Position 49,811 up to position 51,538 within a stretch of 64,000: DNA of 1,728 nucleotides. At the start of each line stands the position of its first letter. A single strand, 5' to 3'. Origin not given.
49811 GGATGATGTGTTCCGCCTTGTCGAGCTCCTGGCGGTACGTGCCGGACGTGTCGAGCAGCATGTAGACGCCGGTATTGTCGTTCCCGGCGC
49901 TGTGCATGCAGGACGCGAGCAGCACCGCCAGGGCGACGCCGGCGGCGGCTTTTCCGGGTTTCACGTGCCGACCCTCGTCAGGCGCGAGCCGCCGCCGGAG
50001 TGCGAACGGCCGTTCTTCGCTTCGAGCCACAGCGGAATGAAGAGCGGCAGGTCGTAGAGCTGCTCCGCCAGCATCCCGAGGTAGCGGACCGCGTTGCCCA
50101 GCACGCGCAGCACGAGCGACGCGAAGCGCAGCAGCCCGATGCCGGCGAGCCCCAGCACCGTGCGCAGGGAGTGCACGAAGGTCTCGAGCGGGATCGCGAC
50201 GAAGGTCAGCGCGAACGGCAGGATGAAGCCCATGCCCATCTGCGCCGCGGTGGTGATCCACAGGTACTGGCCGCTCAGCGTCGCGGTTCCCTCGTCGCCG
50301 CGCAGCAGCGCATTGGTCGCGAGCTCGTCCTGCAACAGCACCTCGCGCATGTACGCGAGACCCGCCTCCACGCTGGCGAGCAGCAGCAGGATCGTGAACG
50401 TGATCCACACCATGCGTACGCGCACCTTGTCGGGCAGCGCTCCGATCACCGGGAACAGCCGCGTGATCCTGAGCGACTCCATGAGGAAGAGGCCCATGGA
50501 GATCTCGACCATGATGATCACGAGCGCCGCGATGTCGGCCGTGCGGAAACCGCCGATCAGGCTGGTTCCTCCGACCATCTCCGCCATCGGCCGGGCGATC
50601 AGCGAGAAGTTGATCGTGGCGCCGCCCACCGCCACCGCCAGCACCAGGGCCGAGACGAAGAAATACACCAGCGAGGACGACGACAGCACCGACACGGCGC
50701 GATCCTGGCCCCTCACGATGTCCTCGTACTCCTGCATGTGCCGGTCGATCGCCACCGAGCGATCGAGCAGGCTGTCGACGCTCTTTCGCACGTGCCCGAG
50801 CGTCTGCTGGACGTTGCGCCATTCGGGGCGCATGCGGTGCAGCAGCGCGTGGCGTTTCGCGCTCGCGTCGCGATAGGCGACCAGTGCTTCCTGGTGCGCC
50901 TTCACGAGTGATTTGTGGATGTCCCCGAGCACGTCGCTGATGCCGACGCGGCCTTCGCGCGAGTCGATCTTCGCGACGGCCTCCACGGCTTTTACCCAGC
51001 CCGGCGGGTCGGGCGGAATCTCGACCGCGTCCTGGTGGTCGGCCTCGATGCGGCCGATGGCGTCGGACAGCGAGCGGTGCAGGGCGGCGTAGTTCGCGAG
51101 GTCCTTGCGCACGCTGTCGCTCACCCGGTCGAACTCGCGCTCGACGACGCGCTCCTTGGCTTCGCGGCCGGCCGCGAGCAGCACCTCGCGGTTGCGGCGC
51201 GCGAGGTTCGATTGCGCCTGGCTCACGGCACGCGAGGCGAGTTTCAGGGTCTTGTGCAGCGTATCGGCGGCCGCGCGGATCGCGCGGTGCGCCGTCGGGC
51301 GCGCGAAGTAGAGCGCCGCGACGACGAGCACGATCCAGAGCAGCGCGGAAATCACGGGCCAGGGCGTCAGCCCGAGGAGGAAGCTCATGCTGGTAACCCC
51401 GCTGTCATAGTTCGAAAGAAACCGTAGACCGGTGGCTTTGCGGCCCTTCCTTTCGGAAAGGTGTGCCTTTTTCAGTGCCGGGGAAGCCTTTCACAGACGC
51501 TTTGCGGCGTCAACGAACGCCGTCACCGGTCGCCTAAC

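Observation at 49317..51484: c-di-GMP-I (GEMM-I) riboswitch-like leader fused to the start codon of an uncharacterised membrane-protein / vWA-lipoprotein operon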

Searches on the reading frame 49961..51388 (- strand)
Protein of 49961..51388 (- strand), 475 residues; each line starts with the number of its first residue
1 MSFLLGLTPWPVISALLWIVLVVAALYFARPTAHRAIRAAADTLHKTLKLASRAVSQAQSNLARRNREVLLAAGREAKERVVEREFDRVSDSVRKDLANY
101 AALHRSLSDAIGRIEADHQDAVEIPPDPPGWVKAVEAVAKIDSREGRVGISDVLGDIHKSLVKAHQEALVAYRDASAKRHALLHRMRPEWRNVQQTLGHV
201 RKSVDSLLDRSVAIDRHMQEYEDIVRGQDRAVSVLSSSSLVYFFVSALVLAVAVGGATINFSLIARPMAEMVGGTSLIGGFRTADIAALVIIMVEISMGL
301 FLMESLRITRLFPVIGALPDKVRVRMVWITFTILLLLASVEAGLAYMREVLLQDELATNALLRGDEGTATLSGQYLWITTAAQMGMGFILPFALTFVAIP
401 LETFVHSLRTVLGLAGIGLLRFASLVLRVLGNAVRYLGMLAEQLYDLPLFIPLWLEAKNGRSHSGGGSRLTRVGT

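Call 5: search_protein_families(library=pfam, max_evalue=1, proteins=[window:49964-51388:-])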
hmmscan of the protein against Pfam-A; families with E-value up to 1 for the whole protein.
seq(475 aa): 3 families
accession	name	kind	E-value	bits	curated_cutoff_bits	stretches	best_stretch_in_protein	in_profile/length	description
PF16576.10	HlyD_D23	-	0.11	12.2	30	1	109-187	7-83/214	Barrel-sandwich domain of CusB or HlyD membrane-fusion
PF09325.15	Vps5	-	0.16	12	27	1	23-100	123-200/236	Vps5 C terminal like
PF20415.3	DUF6699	-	0.25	12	24.1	1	141-211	51-120/131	Family of unknown function (DUF6699)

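Call 6: search_protein_families(library=ncbifam, max_evalue=1, proteins=[window:49964-51388:-])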
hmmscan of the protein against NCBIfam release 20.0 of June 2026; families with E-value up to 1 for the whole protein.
seq(475 aa): 0 families

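Call 8: find_homologous_proteins(query=window:49961-51388:-)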
Query window:49961-51388:- (475 aa): 5119 proteins with E <= 0.001 among 8000 candidates; the best 120 are listed.
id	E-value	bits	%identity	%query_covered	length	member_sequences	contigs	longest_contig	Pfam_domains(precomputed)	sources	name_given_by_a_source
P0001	4.9e-289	977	96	100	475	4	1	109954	-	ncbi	ncbi:MAG TPA: hypothetical protein VF200_15015 [Woeseiaceae bacterium]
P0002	6.6e-268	907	89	100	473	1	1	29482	-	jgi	jgi:hypothetical protein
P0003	9.5e-267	903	88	100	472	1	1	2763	-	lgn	-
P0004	8.1e-265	897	87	100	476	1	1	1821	-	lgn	-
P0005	1.3e-264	896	88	100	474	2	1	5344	-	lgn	-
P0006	2.8e-264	895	87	100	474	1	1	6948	-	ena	-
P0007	8.9e-264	894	86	100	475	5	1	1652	-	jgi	jgi:hypothetical protein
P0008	2.6e-263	892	73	89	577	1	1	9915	-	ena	-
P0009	4.0e-263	891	87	100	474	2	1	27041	-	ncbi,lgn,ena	-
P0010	1.7e-262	889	87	100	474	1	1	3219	-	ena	-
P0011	2.1e-262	889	87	100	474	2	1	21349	-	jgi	jgi:hypothetical protein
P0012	7.2e-262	887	87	100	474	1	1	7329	-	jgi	jgi:hypothetical protein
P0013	9.3e-261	884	86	100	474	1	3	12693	-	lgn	-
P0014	4.2e-259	878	86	100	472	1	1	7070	-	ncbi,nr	ncbi:MAG TPA: hypothetical protein VHG33_07105 [Woeseiaceae bacterium]|nr:hypothetical protein [Woes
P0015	7.9e-259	877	86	100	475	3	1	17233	-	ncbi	-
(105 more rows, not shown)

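Call 10: find_related_loci(query=window:49961-51388:-, collection=genome_contigs, flank=4000)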
Query window:49961-51388:- (475 aa) in genome_contigs; peptide patterns used: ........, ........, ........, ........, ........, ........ (x = any residue, [..] = any of these).
555 stretches matched a pattern; 425 encode a relative of the query (tblastn E <= 1e-3); the best 80 are kept; 80 distinct loci.
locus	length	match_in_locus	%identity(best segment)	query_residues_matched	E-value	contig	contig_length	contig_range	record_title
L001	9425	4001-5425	96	1-475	0e+0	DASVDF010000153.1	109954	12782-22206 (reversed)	MAG TPA_asm: Woeseiaceae bacterium isolate SMAG_U2026 k141_1539013, whole genome shotgun sequence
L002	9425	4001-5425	88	1-475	0e+0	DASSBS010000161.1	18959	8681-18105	MAG TPA_asm: Woeseiaceae bacterium isolate SMAG_U901 k141_530335, whole genome shotgun sequence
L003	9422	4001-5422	87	1-475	0e+0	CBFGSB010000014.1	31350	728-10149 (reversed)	MAG TPA_asm: uncultured Chromatiales bacterium isolate SRR17295759_binner23_Refined_1 genome assembly, contig: ERZ233543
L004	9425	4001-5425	85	1-475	0e+0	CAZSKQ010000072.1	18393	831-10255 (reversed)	MAG TPA_asm: uncultured Woeseiaceae bacterium isolate SRP263527_co2_168 genome assembly, contig: NODE_2525_length_18393_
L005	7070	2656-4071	86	1-475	0e+0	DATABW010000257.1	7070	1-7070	MAG TPA_asm: Woeseiaceae bacterium isolate SMAG_U6708 k141_2694942, whole genome shotgun sequence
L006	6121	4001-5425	83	1-475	0e+0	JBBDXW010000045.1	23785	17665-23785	MAG: Woeseia sp. isolate LejiaD_61_26 Lejia_D_3460_length_23785_cov_17, whole genome shotgun sequence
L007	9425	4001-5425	82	1-475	0e+0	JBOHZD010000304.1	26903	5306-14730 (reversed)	MAG: Woeseiaceae bacterium isolate M3-S_metawrap_bin.287 k127_3598413, whole genome shotgun sequence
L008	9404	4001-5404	80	1-474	0e+0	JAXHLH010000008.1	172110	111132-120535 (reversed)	MAG: Woeseiaceae bacterium isolate Salar_de_Ascotan_soil_MAG_ASO11 contig_9600_polypolish, whole genome shotgun sequence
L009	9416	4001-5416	79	1-472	0e+0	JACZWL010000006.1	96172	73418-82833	MAG: Proteobacteria bacterium isolate B20D1T2 B20D1T2_NODE25, whole genome shotgun sequence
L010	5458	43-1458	79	1-472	0e+0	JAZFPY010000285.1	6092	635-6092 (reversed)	MAG: Woeseiaceae bacterium isolate MT2bin.17 MT2bin.17_285, whole genome shotgun sequence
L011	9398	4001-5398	79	1-467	0e+0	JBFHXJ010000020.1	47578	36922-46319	MAG: Woeseiaceae bacterium isolate Mix_sand09.2021.07.Z.53 k141_2749822_length_47578_cov_15.1208, whole genome shotgun s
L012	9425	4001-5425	87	1-475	0e+0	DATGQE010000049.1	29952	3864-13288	MAG TPA_asm: Woeseiaceae bacterium isolate SMAG_U10415 k141_118966, whole genome shotgun sequence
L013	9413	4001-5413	78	1-472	0e+0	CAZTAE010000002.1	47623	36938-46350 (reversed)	MAG TPA_asm: uncultured Woeseiaceae bacterium isolate SRP284430_co1_22 genome assembly, contig: NODE_257_length_47623_co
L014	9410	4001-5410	79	1-473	0e+0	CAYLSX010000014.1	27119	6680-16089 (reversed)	MAG TPA_asm: uncultured Woeseiaceae bacterium isolate binchicken_co161_43 genome assembly, contig: NODE_135_length_27119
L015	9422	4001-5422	78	1-475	0e+0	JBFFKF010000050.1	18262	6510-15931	MAG: Woeseiaceae bacterium isolate Mix_mud17.2022.03.62 k141_1730975_length_18262_cov_12.2605, whole genome shotgun sequ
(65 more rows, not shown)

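Call 13: search_protein_representatives(protein=window:49961-51388:-)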
Query: 475 residues. Proteins with E-value up to 0.001 (for the whole library): 759; up to 1e-10: 538; up to 1e-30: 238. The best 150 are listed.
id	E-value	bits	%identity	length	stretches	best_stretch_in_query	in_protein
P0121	5.7e-166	569.5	59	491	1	4-458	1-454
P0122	2.0e-140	485.4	51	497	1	9-458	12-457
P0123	1.5e-137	475.9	52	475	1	16-458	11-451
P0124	2.4e-135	468.7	78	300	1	1-294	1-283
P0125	6.4e-134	463.9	50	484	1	7-462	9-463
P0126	7.9e-130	450.5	48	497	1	4-458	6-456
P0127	2.8e-127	442.1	51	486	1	5-457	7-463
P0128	1.8e-124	432.8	47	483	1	11-458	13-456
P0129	2.8e-120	419.0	48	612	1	12-457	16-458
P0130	2.8e-120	419.0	47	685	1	6-457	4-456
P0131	1.0e-116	407.3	44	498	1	13-457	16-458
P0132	4.1e-115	402.0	47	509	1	7-456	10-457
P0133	6.7e-113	394.7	45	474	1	12-466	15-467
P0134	1.7e-112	393.3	77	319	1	186-428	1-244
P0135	1.9e-112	393.2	44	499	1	4-464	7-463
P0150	8.6e-93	328.4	40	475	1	13-459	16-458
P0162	2.0e-84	300.8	38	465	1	11-459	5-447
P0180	4.3e-73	263.5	34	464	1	13-459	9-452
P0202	1.0e-60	222.7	29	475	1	19-458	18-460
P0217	1.6e-56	208.9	30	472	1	12-459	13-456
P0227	4.2e-55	204.2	29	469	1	9-473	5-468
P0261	5.8e-46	174.1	28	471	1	14-457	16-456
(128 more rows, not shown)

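Call 15: find_encoding_contigs(protein=P0150, flank=3000, max_places=3)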
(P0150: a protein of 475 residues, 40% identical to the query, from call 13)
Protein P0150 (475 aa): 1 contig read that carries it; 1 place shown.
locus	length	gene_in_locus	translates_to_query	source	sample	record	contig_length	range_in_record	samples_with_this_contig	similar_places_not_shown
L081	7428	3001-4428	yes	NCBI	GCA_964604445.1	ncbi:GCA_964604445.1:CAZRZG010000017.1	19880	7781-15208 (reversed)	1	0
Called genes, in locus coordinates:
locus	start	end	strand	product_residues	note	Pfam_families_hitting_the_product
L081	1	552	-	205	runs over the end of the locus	PF02660:G3P_acyltransf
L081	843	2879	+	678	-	PF20250:FapA_N, PF03961:FapA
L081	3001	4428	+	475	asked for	-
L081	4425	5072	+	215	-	-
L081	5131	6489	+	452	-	PF00270:DEAD, PF04851:ResIII, PF00271:Helicase_C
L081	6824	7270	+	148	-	PF00582:Usp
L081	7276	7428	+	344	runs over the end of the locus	PF08100:Dimerisation, PF00891:Methyltransf_2, PF13489:Methyltransf_23 (weak), PF08242:Methyltransf_12, PF13649:Methyltransf_25 (weak)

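Call 16: list_cluster_members(proteins=[P0121, P0123, P0133, P0150, P0162, P0180, P0202, P0217, P0227, P0261])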
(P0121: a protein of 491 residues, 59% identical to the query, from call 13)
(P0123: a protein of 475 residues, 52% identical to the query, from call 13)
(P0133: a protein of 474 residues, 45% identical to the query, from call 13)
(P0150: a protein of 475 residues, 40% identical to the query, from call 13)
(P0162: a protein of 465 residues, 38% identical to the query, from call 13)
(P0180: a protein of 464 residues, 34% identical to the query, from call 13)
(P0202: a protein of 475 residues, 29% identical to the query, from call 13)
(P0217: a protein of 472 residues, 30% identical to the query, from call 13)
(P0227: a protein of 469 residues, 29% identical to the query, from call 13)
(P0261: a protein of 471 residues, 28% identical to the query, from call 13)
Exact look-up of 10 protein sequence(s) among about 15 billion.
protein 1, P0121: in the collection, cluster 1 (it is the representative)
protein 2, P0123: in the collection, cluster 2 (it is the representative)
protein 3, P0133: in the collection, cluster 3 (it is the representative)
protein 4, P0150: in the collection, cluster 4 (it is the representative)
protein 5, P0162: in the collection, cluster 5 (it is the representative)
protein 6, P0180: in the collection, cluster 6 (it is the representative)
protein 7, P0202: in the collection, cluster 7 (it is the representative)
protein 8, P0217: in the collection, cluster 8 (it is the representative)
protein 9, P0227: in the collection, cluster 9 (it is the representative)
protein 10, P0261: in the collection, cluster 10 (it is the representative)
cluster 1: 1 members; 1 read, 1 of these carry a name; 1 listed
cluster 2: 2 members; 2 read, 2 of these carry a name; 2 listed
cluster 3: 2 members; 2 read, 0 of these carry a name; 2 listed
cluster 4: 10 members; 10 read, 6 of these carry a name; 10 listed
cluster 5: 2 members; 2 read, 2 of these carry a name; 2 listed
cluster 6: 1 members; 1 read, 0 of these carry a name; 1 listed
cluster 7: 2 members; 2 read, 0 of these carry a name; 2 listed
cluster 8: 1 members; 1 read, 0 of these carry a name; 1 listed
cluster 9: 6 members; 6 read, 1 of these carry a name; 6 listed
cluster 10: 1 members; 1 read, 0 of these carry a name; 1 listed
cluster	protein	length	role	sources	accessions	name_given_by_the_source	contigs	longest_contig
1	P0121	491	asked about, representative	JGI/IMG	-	hypothetical protein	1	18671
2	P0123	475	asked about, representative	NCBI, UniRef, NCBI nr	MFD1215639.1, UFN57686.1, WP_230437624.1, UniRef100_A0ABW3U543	DUF5129 domain-containing protein [Microbulbifer celer] | DUF5129 domain-containing protein n=1 Tax=Microbulbifer celer TaxID=435905 ...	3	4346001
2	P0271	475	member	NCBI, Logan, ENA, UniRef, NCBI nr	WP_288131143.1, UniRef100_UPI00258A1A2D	hypothetical protein [Microbulbifer sp.] | hypothetical protein n=1 Tax=Microbulbifer sp. TaxID=1908541 RepID=UPI00258A1A2D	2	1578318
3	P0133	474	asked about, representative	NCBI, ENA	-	-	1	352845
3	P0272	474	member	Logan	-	-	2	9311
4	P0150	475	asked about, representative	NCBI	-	-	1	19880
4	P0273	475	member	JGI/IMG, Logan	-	hypothetical protein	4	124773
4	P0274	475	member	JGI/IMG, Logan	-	hypothetical protein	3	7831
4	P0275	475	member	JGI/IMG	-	hypothetical protein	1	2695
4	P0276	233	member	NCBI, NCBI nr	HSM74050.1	MAG TPA: hypothetical protein VK852_05420, partial [Desulfobacterales bacterium] | hypothetical protein [Desulfobacterales bacterium]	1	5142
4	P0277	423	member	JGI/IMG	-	hypothetical protein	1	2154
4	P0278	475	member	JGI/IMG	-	hypothetical protein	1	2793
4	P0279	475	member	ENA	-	-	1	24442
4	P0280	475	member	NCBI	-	-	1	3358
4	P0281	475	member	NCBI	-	-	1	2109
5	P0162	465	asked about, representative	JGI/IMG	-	hypothetical protein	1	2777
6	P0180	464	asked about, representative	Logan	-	-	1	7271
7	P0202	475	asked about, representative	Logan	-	-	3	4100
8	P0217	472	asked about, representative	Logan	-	-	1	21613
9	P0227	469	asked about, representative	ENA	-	-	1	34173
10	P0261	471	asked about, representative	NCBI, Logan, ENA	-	-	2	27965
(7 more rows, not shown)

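Call 17: find_encoding_contigs(protein=P0123, flank=3000, max_places=1)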
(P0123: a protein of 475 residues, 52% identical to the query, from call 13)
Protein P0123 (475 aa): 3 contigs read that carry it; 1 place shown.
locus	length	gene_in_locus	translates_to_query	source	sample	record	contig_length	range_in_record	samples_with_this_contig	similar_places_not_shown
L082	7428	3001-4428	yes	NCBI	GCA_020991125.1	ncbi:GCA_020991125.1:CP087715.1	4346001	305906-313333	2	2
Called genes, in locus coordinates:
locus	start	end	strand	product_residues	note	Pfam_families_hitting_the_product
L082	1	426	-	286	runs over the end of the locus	PF03783:CsgG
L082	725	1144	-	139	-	PF10614:CsgF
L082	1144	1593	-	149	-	PF10627:CsgE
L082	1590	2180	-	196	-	PF00196:GerE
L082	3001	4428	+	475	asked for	-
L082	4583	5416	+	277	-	PF03009:GDPD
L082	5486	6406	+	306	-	PF03009:GDPD, PF13653:GDPD_2 (weak)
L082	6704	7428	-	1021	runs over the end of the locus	PF00873:ACR_tran, PF03176:MMPL (weak)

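Call 18: find_encoding_contigs(protein=P0227, flank=3000, max_places=1)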
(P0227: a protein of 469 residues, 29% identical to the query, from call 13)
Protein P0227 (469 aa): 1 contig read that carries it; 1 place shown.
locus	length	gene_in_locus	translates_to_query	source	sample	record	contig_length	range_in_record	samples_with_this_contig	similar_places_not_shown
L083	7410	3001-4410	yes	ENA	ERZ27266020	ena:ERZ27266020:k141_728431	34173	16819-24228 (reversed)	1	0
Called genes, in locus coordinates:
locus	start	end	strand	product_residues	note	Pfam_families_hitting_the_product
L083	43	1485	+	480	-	PF03853:YjeF_N, PF01256:Carb_kinase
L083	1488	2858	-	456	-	-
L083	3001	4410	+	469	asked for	-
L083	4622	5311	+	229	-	PF01346:FKBP_N, PF00254:FKBP_C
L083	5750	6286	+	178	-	-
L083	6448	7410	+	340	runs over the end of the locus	PF00561:Abhydrolase_1, PF12146:Hydrolase_4, PF12697:Abhydrolase_6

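Call 19: find_encoding_contigs(protein=P0202, flank=3000, max_places=1)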
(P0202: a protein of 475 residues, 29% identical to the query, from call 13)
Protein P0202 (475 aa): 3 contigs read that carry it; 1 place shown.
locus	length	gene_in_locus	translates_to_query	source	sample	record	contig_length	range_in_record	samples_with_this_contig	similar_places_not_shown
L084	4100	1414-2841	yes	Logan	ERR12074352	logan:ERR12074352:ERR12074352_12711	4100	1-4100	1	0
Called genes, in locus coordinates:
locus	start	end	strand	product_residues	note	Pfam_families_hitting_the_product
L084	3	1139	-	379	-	?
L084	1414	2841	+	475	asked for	-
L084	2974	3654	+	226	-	PF01346:FKBP_N, PF00254:FKBP_C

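Call 20: find_encoding_contigs(protein=P0261, flank=3000, max_places=1)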
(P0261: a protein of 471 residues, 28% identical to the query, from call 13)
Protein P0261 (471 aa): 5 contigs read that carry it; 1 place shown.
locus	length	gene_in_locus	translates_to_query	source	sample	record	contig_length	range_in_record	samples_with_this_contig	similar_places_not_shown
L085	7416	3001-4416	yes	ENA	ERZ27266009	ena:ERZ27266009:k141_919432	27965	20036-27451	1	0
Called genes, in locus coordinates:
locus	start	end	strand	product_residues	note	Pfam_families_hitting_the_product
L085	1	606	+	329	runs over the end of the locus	PF13409:GST_N_2, PF00043:GST_C (weak), PF13410:GST_C_2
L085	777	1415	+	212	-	PF01209:Ubie_methyltran, PF13489:Methyltransf_23, PF01135:PCMT (weak), PF07021:MetW, PF13847:Methyltransf_31, PF08241:Methyltransf_11, PF08242:Methyltransf_12, PF13649:Methyltransf_25, +1 more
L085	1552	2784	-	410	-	PF11871:DUF3391, PF13487:HD_5, PF01966:HD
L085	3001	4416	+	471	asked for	-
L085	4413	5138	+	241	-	-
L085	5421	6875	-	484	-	PF00749:tRNA-synt_1c, PF19269:Anticodon_2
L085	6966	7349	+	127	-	PF02482:Ribosomal_S30AE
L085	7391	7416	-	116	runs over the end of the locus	PF12840:HTH_20 (weak), PF12802:MarR_2 (weak), PF01638:HxlR (weak), PF01022:HTH_5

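Call 21: find_encoding_contigs(protein=P0217, flank=3000, max_places=1)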
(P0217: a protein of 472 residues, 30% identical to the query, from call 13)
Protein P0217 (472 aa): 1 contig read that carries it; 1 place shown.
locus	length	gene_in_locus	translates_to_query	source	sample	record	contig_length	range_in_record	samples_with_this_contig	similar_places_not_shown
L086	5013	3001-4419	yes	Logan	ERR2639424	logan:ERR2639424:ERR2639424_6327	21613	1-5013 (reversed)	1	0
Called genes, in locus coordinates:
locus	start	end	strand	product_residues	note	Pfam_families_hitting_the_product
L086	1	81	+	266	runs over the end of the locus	-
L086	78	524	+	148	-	-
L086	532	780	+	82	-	-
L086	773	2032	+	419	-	PF01807:Zn_ribbon_DnaG, PF08275:DNAG_N, PF01751:Toprim, PF13362:Toprim_3 (weak), PF13662:Toprim_4, PF13155:Toprim_2, PF10410:DnaB_bind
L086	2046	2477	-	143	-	-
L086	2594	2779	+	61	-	-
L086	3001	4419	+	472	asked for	-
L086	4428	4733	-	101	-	-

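Call 22: find_encoding_contigs(protein=P0180, flank=3000, max_places=1)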
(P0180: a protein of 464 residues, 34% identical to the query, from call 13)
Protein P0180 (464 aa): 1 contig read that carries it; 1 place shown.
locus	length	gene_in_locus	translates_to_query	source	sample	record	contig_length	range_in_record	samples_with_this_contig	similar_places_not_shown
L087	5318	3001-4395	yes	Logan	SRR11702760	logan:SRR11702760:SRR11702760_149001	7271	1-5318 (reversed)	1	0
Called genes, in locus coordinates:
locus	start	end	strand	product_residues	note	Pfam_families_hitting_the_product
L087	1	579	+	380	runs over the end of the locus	PF04055:Radical_SAM, PF13353:Fer4_12 (weak), PF13186:SPASM (weak)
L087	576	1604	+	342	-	PF01208:URO-D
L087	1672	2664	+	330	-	PF00762:Ferrochelatase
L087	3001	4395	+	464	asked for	-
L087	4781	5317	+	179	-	?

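Call 27: search_solved_structures(query=A1, max_evalue=1)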
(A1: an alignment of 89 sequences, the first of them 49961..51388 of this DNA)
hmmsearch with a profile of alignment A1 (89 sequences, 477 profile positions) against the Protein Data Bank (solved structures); distinct sequences matched with E-value up to 1: 27.
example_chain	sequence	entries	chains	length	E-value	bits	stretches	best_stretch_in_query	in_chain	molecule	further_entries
7f6g_A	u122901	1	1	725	0.00029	22.7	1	263-398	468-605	Angiotensin receptor AT1R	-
6do1_A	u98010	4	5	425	0.0016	20.2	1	264-398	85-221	Type-1 angiotensin II receptor,Soluble cytochrome b562 BRIL fusion protein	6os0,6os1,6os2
8th4_A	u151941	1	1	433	0.0018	20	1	264-398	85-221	Type-1 angiotensin II receptor Soluble cytochrome b562 complex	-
4zud_A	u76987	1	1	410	0.0019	20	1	264-398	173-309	Chimera protein of Soluble cytochrome b562 and Type-1 angiotensin II receptor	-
4yay_A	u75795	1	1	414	0.0019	20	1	264-398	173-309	Soluble cytochrome b562,Type-1 angiotensin II receptor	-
9q0f_A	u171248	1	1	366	0.003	19.3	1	264-398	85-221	Type-1 angiotensin II receptor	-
9eah_A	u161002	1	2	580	0.0035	19.1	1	264-398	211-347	Nanobody AT209,Type-1 angiotensin II receptor,Soluble cytochrome b562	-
9zxc_A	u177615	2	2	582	0.0035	19.1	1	264-398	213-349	Nanobody AT118-R,Type-1 angiotensin II receptor with Soluble cytochrome b562 insertion | AT118-R nanobody,Type-1 angiotensin II receptor with Soluble cytochrome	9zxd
8th3_A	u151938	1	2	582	0.0036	19.1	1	264-398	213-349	AT118-H nanobody, Type-1 angiotensin II receptor, Soluble cytochrome b562 complex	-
9eai_A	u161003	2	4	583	0.0036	19.1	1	264-398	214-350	Nanobody AT206,Type-1 angiotensin II receptor,Soluble cytochrome b562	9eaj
2ch7_B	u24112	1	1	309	0.0087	17.8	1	151-227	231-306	METHYL-ACCEPTING CHEMOTAXIS PROTEIN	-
3ja6_H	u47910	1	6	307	0.01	17.5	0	150-227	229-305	Methyl-accepting chemotaxis protein 2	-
2ch7_A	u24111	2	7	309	0.013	17.2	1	151-227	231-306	METHYL-ACCEPTING CHEMOTAXIS PROTEIN | Methyl-accepting chemotaxis protein 2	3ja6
3swf_A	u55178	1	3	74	0.031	16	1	74-118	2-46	cGMP-gated cation channel alpha-1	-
1gk4_A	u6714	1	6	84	0.055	15.1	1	154-230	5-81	VIMENTIN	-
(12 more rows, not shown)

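Call 37: predict_structure(alignment_id=A1)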
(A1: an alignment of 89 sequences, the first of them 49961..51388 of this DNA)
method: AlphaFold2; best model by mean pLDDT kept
length: 475 residues; sequences in the alignment: 89
mean_pLDDT: 91.3   pTM: 0.76
mean pLDDT of the five models: 91.3, 89.9, 89.3, 89.2, 88.6
residues with pLDDT >= 90: 350; 70-90: 100; 50-70: 24; < 50: 1
segments of 3 or more residues with pLDDT < 50: none
pLDDT, mean of each block of 10 residues (from residue 1): 72 90 93 97 98 98 98 96 96 92 91 88 75 75 64 80 87 89 90 92 95 97 97 96 98 97 96 94 97 98 97 96 98 98 96 93 85 87 97 97 97 98 98 98 94 87 65 53
secondary structure, 60 per line:
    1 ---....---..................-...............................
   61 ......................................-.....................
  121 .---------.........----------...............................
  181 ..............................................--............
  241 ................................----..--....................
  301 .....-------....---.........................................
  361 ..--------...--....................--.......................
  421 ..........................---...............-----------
elements in order: H4-7 H11-28 H30-98 H100-121 H131-139 H150-226 H229-272 H283-305 H313-316 H320-362 H376-395 H398-446 H450-464
